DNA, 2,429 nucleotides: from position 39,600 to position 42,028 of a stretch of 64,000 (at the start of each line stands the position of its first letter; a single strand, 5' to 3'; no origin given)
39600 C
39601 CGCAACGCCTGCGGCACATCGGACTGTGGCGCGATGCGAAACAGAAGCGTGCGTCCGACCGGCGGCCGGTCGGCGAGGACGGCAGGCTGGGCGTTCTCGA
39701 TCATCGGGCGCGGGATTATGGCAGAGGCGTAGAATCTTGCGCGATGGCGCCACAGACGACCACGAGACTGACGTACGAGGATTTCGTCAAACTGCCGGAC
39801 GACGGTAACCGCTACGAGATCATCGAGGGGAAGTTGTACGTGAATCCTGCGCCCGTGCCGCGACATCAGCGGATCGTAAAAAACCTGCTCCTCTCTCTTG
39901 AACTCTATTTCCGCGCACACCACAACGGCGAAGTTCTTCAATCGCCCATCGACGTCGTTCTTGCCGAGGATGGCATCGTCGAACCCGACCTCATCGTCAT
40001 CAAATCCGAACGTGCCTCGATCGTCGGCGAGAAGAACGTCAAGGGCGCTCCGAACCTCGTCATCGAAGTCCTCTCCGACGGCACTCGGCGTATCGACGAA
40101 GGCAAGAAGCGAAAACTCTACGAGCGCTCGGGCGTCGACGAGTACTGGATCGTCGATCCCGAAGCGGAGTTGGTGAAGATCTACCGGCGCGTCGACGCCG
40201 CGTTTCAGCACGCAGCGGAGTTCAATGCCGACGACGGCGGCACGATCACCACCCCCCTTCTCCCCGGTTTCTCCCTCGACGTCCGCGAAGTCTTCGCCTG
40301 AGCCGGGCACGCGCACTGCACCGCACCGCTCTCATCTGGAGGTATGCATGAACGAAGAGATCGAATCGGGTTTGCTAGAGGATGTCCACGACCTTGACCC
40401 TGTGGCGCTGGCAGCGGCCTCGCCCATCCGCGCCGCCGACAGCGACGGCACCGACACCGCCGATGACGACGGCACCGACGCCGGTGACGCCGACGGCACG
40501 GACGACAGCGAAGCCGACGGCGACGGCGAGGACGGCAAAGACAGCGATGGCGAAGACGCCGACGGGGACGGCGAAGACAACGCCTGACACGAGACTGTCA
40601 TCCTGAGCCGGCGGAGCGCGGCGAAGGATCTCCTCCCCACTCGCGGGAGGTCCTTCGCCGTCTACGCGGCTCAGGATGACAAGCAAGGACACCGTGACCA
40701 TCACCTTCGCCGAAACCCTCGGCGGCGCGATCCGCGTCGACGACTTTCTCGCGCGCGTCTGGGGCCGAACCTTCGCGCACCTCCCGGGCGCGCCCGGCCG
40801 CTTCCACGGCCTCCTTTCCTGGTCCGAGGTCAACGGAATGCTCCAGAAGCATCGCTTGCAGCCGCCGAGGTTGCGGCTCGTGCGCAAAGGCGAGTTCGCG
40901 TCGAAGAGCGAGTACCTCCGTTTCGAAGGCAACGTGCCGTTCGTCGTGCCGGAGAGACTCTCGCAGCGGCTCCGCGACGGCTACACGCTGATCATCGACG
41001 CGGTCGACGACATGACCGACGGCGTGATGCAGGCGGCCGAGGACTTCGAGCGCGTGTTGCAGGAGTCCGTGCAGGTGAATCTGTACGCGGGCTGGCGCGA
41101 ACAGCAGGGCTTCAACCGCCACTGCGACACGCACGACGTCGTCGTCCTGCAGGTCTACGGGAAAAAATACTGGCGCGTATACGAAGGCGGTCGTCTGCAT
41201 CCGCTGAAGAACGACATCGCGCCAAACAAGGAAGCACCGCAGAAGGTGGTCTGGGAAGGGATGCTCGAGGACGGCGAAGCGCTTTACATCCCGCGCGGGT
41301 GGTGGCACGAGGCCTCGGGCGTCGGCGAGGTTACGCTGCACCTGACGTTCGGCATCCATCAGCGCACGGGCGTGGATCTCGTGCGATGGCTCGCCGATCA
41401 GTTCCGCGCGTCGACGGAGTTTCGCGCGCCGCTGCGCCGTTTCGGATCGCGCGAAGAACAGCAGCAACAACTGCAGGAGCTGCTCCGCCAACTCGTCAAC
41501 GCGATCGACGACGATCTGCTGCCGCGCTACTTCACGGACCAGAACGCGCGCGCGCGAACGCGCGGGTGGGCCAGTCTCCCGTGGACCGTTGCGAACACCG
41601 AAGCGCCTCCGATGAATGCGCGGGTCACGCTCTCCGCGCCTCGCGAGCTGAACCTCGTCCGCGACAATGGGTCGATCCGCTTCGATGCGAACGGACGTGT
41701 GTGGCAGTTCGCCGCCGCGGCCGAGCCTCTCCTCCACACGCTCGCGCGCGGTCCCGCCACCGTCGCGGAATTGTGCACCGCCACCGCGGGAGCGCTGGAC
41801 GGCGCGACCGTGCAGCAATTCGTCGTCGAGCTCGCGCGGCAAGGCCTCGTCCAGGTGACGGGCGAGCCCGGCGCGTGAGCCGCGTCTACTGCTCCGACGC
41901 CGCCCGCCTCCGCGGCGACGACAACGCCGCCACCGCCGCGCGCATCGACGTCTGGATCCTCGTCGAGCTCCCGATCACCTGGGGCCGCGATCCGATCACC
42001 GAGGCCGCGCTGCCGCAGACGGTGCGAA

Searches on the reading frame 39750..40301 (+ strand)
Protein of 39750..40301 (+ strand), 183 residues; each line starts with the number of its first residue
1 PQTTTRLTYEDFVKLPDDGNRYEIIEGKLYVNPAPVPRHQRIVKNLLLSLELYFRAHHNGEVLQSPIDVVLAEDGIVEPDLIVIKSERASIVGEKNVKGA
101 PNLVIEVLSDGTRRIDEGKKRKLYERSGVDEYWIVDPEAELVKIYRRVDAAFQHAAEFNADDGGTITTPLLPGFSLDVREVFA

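Call 13: search_protein_families(library=pfam, proteins=[window:39750-40301:+], max_evalue=0.01)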
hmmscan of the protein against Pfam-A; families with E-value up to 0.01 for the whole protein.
window:39750-40301:+ (183 aa): 1 family
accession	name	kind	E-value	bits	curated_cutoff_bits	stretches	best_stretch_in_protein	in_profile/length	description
PF05685.18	Uma2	-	2.8e-36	125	27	1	10-178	2-171/172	Putative restriction endonuclease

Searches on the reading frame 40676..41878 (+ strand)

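Call 13: search_protein_families(library=pfam, proteins=[window:40676-41878:+], max_evalue=0.01)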
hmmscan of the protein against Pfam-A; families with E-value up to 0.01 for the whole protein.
window:40676-41878:+ (400 aa): 3 families
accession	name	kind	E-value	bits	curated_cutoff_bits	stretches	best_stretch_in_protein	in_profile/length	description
PF08007.18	JmjC_2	-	1.6e-23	83.1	22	1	124-232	14-124/127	JmjC domain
PF13621.12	Cupin_8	-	3.1e-07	31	27.4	1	191-221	210-240/252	Cupin-like domain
PF12802.13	MarR_2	-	0.0085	16.7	27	0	352-399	10-57/61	MarR family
